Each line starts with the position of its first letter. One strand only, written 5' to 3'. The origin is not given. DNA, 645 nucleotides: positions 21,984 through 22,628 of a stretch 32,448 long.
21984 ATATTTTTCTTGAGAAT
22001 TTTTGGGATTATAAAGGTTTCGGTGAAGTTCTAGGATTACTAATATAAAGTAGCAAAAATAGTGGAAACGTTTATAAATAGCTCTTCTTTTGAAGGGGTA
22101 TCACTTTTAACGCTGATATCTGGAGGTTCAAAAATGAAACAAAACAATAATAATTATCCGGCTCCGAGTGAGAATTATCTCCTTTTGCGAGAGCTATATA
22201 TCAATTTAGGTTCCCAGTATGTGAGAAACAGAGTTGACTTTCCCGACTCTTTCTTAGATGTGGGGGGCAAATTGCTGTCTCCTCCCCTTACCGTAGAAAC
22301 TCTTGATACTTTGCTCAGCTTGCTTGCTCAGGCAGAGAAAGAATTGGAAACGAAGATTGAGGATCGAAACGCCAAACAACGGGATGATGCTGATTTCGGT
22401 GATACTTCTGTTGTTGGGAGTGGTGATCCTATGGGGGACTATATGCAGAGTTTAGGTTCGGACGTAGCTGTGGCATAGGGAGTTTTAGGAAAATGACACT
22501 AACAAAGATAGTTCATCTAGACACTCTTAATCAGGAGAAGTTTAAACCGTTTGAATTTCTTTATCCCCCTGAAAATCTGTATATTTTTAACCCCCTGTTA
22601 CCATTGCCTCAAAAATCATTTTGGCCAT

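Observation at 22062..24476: AT-rich four-gene accessory islet: unknown 114-aa protein, 294-aa GNAT-like protein, and wHTH-MNT/HEPN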

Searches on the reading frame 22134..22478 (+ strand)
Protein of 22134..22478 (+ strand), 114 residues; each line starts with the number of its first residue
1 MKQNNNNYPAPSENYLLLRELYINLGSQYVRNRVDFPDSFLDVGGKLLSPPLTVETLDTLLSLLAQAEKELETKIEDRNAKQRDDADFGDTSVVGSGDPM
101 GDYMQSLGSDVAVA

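Call 3: search_protein_families(library=pfam, proteins=[window:22134-22478:+], max_evalue=1)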
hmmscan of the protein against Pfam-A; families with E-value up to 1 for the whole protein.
window:22134-22478:+ (114 aa): 0 families

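Call 4: search_protein_families(library=ncbifam, proteins=[window:22134-22478:+], max_evalue=1)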
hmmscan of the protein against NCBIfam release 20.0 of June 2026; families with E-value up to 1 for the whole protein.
window:22134-22478:+ (114 aa): 2 families
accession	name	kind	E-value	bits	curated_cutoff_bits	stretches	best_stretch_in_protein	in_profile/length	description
NF002915.0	PRK03537.1-1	equivalog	0.039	13.4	383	1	32-110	50-121/236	molybdate ABC transporter substrate-binding protein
TIGR02835.1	spore_sigmaE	equivalog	0.17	11.4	348.6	1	41-80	22-62/234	RNA polymerase sporulation sigma factor SigE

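Call 5: search_protein_families(library=padloc, proteins=[window:22134-22478:+], max_evalue=1)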
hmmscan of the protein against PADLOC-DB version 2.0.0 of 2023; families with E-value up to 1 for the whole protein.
window:22134-22478:+ (114 aa): 0 families

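Call 8: find_homologous_proteins(query=window:22134-22478:+, max_evalue=0.01)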
Query window:22134-22478:+ (114 aa): 2 proteins with E <= 0.01 among 11 candidates.
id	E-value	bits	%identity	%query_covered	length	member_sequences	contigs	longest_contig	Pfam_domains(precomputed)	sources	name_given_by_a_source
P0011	1.4e-67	243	100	100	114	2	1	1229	-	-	-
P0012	2.8e-37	145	68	98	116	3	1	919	-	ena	-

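Call 52: search_protein_families(library=phrogs, proteins=[window:22134-22478:+], max_evalue=0.1)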
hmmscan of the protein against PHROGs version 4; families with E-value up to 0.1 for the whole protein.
window:22134-22478:+ (114 aa): 0 families

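Call 68: search_solved_structures(query=window:22134-22478:+, max_evalue=10)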
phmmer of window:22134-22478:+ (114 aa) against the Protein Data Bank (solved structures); distinct sequences matched with E-value up to 10: 1.
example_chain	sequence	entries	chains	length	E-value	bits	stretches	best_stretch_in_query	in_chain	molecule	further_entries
6cfw_D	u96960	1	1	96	1.2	13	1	33-76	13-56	MBH subunit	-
